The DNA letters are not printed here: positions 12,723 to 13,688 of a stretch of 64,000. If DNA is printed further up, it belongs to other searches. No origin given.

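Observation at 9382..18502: Five-gene coupled operon HTH - SNF2 - DUF4391 - Mod - Res: a type III R-M core with an uncharacterised SNF2/DUF4391 add-on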

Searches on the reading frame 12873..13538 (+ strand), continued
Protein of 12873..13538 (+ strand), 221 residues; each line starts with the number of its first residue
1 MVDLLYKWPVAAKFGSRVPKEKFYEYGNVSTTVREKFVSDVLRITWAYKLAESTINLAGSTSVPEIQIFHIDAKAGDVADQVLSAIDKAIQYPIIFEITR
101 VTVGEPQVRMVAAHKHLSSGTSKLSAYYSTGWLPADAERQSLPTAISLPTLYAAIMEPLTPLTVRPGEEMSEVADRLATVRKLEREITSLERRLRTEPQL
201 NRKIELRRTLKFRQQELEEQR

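Call 37: search_dna_similar(query=window:12873-13538:+, collection=plasmids, mode=protein, max_evalue=0.001, max_rows=40, rows=spread)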
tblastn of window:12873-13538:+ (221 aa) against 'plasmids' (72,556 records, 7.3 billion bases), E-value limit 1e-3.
Records with a match: 41; places in all: 41; records where one place covers at least 80% of the query: 41.
Best place of each record, by identity: 60-80% 1; <60% 40.
By first word of the organism name: Escherichia 14; Acinetobacter 10; Citrobacter 2; Mycolicibacterium 1; Methylotuvimicrobium 1; Variovorax 1; Aeromonas 1; Raoultella 1; Sulfitobacter 1; Sphingobium 1; and 8 more.
By predicted mobility (MOB-suite, as given by PLSDB): non-mobilizable 20; mobilizable 14; conjugative 7.
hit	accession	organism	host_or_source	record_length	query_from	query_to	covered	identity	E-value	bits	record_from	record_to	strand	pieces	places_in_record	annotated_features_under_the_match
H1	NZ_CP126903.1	Mycolicibacterium vanbaalenii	cell culture,soil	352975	1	221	100%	65.2%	1e-91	300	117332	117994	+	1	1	DUF4391 domain-containing protein | helicase-related protein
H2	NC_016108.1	Methylotuvimicrobium alcaliphilum 20Z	-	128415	4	218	97%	39.9%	3e-43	161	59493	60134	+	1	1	DUF4391 domain-containing protein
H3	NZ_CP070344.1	Variovorax sp. PDNC026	cell culture,Plastic debris in ...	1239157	5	219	97%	39.9%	4e-43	161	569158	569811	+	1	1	none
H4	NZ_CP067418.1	Aeromonas media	cell culture,water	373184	5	219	97%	37.6%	2e-40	153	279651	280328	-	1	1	DUF4391 domain-containing protein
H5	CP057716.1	Escherichia coli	culture,Pooled pig faecal samples ...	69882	8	219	96%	38.0%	1e-37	145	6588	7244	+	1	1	DUF4391 domain-containing protein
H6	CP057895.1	Escherichia coli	culture,Pooled cattle faecal samples ...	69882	8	219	96%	38.0%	1e-37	145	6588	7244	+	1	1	DUF4391 domain-containing protein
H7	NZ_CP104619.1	Escherichia coli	cell culture,chicken feces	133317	8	219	96%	38.0%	1e-37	145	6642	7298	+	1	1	DUF4391 domain-containing protein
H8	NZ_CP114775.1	Raoultella planticola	Homo sapiens,cell ...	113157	7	219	96%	37.5%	4e-40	152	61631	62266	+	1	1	DUF4391 domain-containing protein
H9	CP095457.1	Escherichia coli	pig,cell culture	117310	8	219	96%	37.6%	4e-37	144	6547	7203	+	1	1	DUF4391 domain-containing protein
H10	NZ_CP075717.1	Escherichia coli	Sus scrofa,water sample,wastewater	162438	8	219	96%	37.6%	5e-37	144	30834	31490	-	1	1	DUF4391 domain-containing protein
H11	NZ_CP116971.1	Escherichia coli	Sus scrofa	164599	8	219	96%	37.6%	5e-37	144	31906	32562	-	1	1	DUF4391 domain-containing protein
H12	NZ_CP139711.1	Sulfitobacter sp. OXR-159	Bacterial Culture,hydrothermal vent ...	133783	5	210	93%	38.3%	5e-36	140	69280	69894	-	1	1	DUF4391 domain-containing protein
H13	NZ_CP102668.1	Sphingobium sp. JS3065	whole organism,chemical plant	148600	4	219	98%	36.4%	4e-35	138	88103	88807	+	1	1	DUF4391 domain-containing protein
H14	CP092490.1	Endozoicomonas sp. Mp262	Meretrix meretrix,whole organism,sea ...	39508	2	208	94%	37.9%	2e-38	147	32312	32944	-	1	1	record has no annotation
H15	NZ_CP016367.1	Phaeobacter porticola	cell culture,barnacle at wood pile-on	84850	5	221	98%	35.9%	1e-34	137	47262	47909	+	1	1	DUF4391 domain-containing protein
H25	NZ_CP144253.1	Acinetobacter baumannii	patient,Nanchang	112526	5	210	93%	36.6%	8e-35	137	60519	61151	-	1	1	DUF4391 domain-containing protein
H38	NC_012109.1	Desulforapulum autotrophicum HRM2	-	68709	8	219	96%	24.5%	7e-7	56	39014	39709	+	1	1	DUF4391 domain-containing protein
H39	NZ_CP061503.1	Weissella cibaria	whole organism,traditional Thai ...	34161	4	218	97%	23.0%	4e-5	51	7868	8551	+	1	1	DUF4391 domain-containing protein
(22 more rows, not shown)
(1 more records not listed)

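Call 39: get_annotated_region(hit=H5, flank=9000)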
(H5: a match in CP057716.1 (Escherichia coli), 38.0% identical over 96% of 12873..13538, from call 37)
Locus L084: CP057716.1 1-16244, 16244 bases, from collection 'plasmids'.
description: Escherichia coli strain RHB17-C02 plasmid pRHB17-C02_4, complete sequence
organism: Escherichia coli (NCBI taxid 562)
taxonomy: Bacteria; Pseudomonadota; Gammaproteobacteria; Enterobacterales; Enterobacteriaceae; Escherichia; Escherichia coli
host: -; source: culture,Pooled pig faecal samples collected from floor of farm; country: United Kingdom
typing (MOB-suite, as given by PLSDB): non-mobilizable; replicon IncFIB
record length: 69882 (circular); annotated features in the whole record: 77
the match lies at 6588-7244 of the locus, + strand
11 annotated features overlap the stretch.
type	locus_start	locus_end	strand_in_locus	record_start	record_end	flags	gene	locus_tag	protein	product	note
CDS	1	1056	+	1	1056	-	repA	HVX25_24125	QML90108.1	replication protein RepA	-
CDS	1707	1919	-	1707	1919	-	-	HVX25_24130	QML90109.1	hypothetical protein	-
CDS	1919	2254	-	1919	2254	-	-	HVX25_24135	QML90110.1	hypothetical protein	-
CDS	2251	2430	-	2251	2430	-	-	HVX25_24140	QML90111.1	hypothetical protein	-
CDS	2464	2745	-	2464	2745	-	-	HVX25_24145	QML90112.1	hypothetical protein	-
CDS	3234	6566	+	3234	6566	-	-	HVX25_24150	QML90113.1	DEAD/DEAH box helicase family protein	-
CDS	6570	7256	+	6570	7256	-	-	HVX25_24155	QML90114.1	DUF4391 domain-containing protein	-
CDS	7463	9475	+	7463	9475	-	-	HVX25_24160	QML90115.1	site-specific DNA-methyltransferase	-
CDS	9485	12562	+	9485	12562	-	-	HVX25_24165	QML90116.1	DEAD/DEAH box helicase family protein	-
CDS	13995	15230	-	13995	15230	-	-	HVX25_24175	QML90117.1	AAA family ATPase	-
CDS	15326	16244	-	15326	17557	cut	-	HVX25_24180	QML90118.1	porphyrin biosynthesis protein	-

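Call 40: get_annotated_region(hit=H25, flank=9000)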
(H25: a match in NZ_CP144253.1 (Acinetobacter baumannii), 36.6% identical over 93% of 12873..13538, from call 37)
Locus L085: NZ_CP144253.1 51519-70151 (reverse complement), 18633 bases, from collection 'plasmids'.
description: Acinetobacter baumannii strain YFY27 plasmid pYFY27.1, complete sequence
organism: Acinetobacter baumannii (NCBI taxid 470)
taxonomy: Bacteria; Pseudomonadota; Gammaproteobacteria; Moraxellales; Moraxellaceae; Acinetobacter; Acinetobacter baumannii
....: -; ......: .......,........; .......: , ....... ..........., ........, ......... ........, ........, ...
typing (MOB-suite, as given by PLSDB): non-mobilizable; replicon rep_cluster_718
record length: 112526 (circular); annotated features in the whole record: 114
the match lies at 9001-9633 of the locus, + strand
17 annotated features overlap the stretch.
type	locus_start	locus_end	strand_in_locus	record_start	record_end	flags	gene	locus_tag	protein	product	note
CDS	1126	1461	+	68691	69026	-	-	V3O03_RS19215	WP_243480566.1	hypothetical protein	-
CDS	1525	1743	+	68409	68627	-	-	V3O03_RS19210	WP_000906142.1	hypothetical protein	-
CDS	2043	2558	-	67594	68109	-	-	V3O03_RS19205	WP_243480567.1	hypothetical protein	-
CDS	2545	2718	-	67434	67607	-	-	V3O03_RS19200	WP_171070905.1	hypothetical protein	-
CDS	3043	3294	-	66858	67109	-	-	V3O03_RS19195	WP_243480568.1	hypothetical protein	-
CDS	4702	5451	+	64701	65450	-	-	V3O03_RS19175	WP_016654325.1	toll/interleukin-1 receptor domain-containing protein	GO:0007165 - signal transduction [Evidence IEA]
CDS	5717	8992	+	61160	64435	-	-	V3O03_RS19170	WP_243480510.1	helicase-related protein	-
CDS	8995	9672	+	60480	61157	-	-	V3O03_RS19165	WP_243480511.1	DUF4391 domain-containing protein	-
CDS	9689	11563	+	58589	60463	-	-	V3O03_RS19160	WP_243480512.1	site-specific DNA-methyltransferase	GO:0006306 - DNA methylation [Evidence IEA]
CDS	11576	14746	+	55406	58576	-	-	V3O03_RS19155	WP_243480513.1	DEAD/DEAH box helicase family protein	-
CDS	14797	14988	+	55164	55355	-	-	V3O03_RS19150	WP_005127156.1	hypothetical protein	-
CDS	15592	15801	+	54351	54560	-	-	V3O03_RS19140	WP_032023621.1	hypothetical protein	-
CDS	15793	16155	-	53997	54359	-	-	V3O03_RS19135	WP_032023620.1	hypothetical protein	-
CDS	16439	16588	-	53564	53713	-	-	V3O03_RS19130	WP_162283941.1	hypothetical protein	-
CDS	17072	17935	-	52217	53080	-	-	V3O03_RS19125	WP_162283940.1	hypothetical protein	-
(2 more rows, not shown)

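Call 41: get_annotated_region(hit=H38, flank=9000)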
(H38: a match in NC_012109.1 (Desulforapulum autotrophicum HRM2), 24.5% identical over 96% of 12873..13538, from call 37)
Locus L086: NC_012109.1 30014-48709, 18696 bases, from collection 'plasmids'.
description: Desulforapulum autotrophicum HRM2 plasmid pHRM2a, complete sequence
organism: Desulforapulum autotrophicum HRM2 (NCBI taxid 177437)
taxonomy: Bacteria; Thermodesulfobacteriota; Desulfobacteria; Desulfobacterales; Desulfobacteraceae; Desulforapulum; Desulforapulum autotrophicum; Desulforapulum autotrophicum HRM2
host: -; source: -; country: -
typing (MOB-suite, as given by PLSDB): mobilizable; replicon rep_cluster_1872; relaxase MOBQ
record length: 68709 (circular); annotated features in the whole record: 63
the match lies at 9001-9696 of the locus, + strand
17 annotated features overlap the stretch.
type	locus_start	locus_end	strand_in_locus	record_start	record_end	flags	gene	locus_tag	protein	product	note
CDS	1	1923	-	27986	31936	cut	-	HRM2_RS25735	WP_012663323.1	PAS domain S-box protein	-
CDS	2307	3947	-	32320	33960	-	-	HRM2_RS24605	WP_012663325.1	IS1634 family transposase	-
CDS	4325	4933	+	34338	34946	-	-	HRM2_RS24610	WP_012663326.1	master DNA invertase Mpi family serine-type recombinase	-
CDS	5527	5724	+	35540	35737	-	-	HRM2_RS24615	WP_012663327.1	helix-turn-helix domain-containing protein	-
CDS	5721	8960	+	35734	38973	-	-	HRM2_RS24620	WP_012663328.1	helicase-related protein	-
CDS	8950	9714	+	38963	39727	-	-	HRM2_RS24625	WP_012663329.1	DUF4391 domain-containing protein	-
CDS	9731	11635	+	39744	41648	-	-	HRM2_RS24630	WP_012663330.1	site-specific DNA-methyltransferase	GO:0006306 - DNA methylation [Evidence IEA]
CDS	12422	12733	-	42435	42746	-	-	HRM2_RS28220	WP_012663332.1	hypothetical protein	-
CDS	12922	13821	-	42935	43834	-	-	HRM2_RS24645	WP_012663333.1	MerR family transcriptional regulator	GO:0006355 - regulation of DNA-templated transcription [Evidence IEA]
CDS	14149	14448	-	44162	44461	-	-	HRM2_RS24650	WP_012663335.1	type II toxin-antitoxin system RelE/ParE family toxin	GO:0030541 - plasmid partitioning [Evidence IEA]; GO:0051290 - protein heterotetramerization [Evidence IEA]; GO:0009432 ...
CDS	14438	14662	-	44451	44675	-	-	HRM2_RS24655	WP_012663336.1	addiction module protein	-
CDS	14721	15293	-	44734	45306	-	-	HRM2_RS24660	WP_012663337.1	recombinase family protein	GO:0006310 - DNA recombination [Evidence IEA]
CDS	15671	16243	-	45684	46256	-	-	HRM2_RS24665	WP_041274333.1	hypothetical protein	-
CDS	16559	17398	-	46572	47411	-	-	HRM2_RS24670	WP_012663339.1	hypothetical protein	-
CDS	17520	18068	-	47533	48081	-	-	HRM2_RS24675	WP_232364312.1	DUF4357 domain-containing protein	-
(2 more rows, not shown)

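Call 42: get_annotated_region(hit=H39, flank=9000)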
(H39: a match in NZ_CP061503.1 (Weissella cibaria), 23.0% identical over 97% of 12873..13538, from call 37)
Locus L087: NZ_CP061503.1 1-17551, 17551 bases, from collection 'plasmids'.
description: Weissella cibaria strain NH9449 plasmid pNH9449-1, complete sequence
organism: Weissella cibaria (NCBI taxid 137591)
taxonomy: Bacteria; Bacillota; Bacilli; Lactobacillales; Lactobacillaceae; Weissella; Weissella cibaria
host: -; source: whole organism,traditional Thai fermented pork (Nham); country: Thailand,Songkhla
typing (MOB-suite, as given by PLSDB): conjugative; relaxase MOBQ; mating-pair formation MPF_T
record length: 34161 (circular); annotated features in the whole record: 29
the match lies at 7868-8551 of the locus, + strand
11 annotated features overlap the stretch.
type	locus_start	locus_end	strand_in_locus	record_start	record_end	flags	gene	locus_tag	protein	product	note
CDS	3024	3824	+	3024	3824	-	-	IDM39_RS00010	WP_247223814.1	ParA family protein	-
CDS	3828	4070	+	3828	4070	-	-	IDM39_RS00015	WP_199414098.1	hypothetical protein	-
CDS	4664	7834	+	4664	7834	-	-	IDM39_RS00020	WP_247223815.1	helicase-related protein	-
CDS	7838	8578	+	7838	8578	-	-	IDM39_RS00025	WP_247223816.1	DUF4391 domain-containing protein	-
CDS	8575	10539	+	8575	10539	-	-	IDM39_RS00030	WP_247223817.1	site-specific DNA-methyltransferase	GO:0006306 - DNA methylation [Evidence IEA]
CDS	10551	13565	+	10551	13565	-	-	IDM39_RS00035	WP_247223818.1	DEAD/DEAH box helicase family protein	-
CDS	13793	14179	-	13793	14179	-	-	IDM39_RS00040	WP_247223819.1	hypothetical protein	-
CDS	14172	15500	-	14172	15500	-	-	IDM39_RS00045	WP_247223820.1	Y-family DNA polymerase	-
CDS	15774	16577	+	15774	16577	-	-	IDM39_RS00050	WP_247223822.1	hypothetical protein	-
CDS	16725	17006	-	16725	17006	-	-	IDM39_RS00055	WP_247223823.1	hypothetical protein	-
CDS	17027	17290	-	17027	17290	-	-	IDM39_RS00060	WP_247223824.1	hypothetical protein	-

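Call 43: get_annotated_region(hit=H2, flank=9000)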
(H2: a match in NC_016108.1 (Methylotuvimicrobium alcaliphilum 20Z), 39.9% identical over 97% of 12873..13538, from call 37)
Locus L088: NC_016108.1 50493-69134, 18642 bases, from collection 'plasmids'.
description: Methylotuvimicrobium alcaliphilum 20Z plasmid MEALZ_p, complete sequence
organism: Methylotuvimicrobium alcaliphilum 20Z (NCBI taxid 1091494)
taxonomy: Bacteria; Pseudomonadota; Gammaproteobacteria; Methylococcales; Methylococcaceae; Methylotuvimicrobium; Methylotuvimicrobium alcaliphilum; Methylotuvimicrobium alcaliphilum 20Z
host: -; source: -; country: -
typing (MOB-suite, as given by PLSDB): conjugative; relaxase MOBP; mating-pair formation MPF_T
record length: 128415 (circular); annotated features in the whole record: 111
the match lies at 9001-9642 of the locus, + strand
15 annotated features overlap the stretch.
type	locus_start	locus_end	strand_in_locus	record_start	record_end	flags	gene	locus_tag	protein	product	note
CDS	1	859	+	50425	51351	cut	-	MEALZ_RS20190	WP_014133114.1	hypothetical protein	-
CDS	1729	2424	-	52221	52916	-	-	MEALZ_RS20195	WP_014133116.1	retropepsin-like aspartic protease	GO:0006508 - proteolysis [Evidence IEA]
CDS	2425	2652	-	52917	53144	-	-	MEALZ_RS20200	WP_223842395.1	DUF6794 domain-containing protein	-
CDS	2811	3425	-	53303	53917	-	-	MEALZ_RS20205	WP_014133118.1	hypothetical protein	-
CDS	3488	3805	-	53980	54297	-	-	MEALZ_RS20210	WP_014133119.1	hypothetical protein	-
CDS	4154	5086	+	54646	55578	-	-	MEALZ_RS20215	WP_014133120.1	tyrosine-type recombinase/integrase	GO:0015074 - DNA integration [Evidence IEA]; GO:0006310 - DNA recombination [Evidence IEA]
CDS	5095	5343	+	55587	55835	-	-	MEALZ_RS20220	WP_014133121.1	WGR domain-containing protein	-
CDS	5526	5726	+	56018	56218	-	-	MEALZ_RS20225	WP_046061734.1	helix-turn-helix domain-containing protein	-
CDS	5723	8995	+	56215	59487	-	-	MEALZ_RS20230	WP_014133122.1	SNF2-related protein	-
CDS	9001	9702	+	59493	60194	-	-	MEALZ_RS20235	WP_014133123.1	DUF4391 domain-containing protein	-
CDS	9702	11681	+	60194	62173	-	-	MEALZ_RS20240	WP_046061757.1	site-specific DNA-methyltransferase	GO:0006306 - DNA methylation [Evidence IEA]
CDS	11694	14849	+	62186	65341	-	-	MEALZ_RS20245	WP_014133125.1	DEAD/DEAH box helicase family protein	-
CDS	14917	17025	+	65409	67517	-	-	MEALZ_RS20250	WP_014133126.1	AAA family ATPase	-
CDS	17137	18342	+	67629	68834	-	-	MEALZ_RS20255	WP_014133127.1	hypothetical protein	-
CDS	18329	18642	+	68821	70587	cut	-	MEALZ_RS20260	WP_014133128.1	ATP-binding protein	-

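Call 44: fold_search(model_id=the predicted structure, library=pdb)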
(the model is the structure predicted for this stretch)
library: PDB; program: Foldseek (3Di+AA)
matches with E <= 10: 551; with E <= 0.001: 0
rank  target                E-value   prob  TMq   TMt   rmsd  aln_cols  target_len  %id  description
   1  4wsn_F                1.0e-02  0.47  0.21  0.17  17.7       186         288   11  Crystal structure of the COP9 signalosome, a P1 crystal form (released 2015-12-23)
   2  8ppl_I4               1.1e-02  0.54  0.20  0.17  18.1       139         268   10  MERS-CoV Nsp1 bound to the human 43S pre-initiation complex (released 2023-10-18)
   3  9efm_F                3.0e-02  0.20  0.18  0.15  18.7       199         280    7  Cryo-EM structure of COP9 signalosome precatalytic state with neddylated cullin-1 (released 2025-12-03)
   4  5a5t_F                3.6e-02  0.23  0.16  0.14  16.4       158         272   10  Structure of mammalian eIF3 in the context of the 43S preinitiation complex (released 2015-09-09)
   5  2bbh                  4.3e-02  0.18  0.16  0.15  16.0       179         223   13  X-ray structure of T.maritima CorA soluble domain (released 2005-12-13)
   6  9e5z_F                4.9e-02  0.16  0.17  0.15  16.9       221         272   11  Cryo-EM structure of COP9 signalosome (released 2025-12-03)
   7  8tmc_E                5.2e-02  0.18  0.21  0.14  17.1       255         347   11  Cryo-EM structure of CorA in complex with conformation-specific synthetic antibody C12 and 20 mM MgCl2, State MG20-2 (released 2025-02-12)
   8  8tmj_D                5.5e-02  0.35  0.20  0.14  15.4       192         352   13  Cryo-EM structure of CorA in complex with conformation-specific synthetic antibody C18 and 100 uM MgCl2, State MG0.1-2 (released 2025-02-12)
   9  9qo6_F                5.8e-02  0.28  0.22  0.18  16.1       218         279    9  9-subunit COP9 signalosome complex (released 2026-02-04)
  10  6zon_F                6.2e-02  0.14  0.16  0.14  18.1       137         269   11  SARS-CoV-2 Nsp1 bound to a human 43S preinitiation ribosome complex - state 1 (released 2020-07-29)
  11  8tmd_A                7.4e-02  0.25  0.19  0.13  15.9       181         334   13  Cryo-EM structure of CorA in complex with conformation-specific synthetic antibody C18 and 100 uM MgCl2, State MG0.1-1 (released 2025-02-12)
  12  9e77_F                7.9e-02  0.23  0.22  0.18  16.1       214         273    9  Cryo-EM structure of CSN-N8 in complex with CSN5i-3 (released 2025-12-03)
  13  8eth_x                7.9e-02  0.08  0.12  0.10  16.2       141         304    8  Ytm1 associated 60S nascent ribosome State 1B (released 2022-11-30)
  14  9qiw_CJ               8.9e-02  0.09  0.14  0.12  18.6       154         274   12  Human pre-60S - State 3 (released 2025-04-30)
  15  4i0u_D                1.0e-01  0.25  0.20  0.14  14.9       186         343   13  Improved structure of Thermotoga maritima CorA at 2.7 A resolution (released 2013-03-06)
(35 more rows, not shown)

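Call 52: search_protein_families(library=pfam, proteins=[L086:5721-6500:+, L087:4664-5350:+, L084:3234-4013:+], max_evalue=10)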
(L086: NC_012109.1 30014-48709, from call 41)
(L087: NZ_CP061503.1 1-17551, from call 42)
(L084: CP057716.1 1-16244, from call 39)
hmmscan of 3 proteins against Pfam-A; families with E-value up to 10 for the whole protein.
L086:5721-6500:+ (260 aa): 2 families
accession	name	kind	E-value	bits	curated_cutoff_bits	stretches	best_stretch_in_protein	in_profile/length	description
PF13091.12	PLDc_2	-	0.0052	17.1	27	1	54-171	38-132/132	PLD-like domain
PF15723.11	MqsR_toxin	-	0.078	13.8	26.2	1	210-241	40-71/95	Motility quorum-sensing regulator, toxin of MqsA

L087:4664-5350:+ (229 aa): 0 families

L084:3234-4013:+ (260 aa): 1 family
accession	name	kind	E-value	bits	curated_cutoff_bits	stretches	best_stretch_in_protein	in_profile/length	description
PF22766.2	ZW10_C2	-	0.16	12.6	27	1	205-250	11-56/152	ZW10 C-terminal helical domain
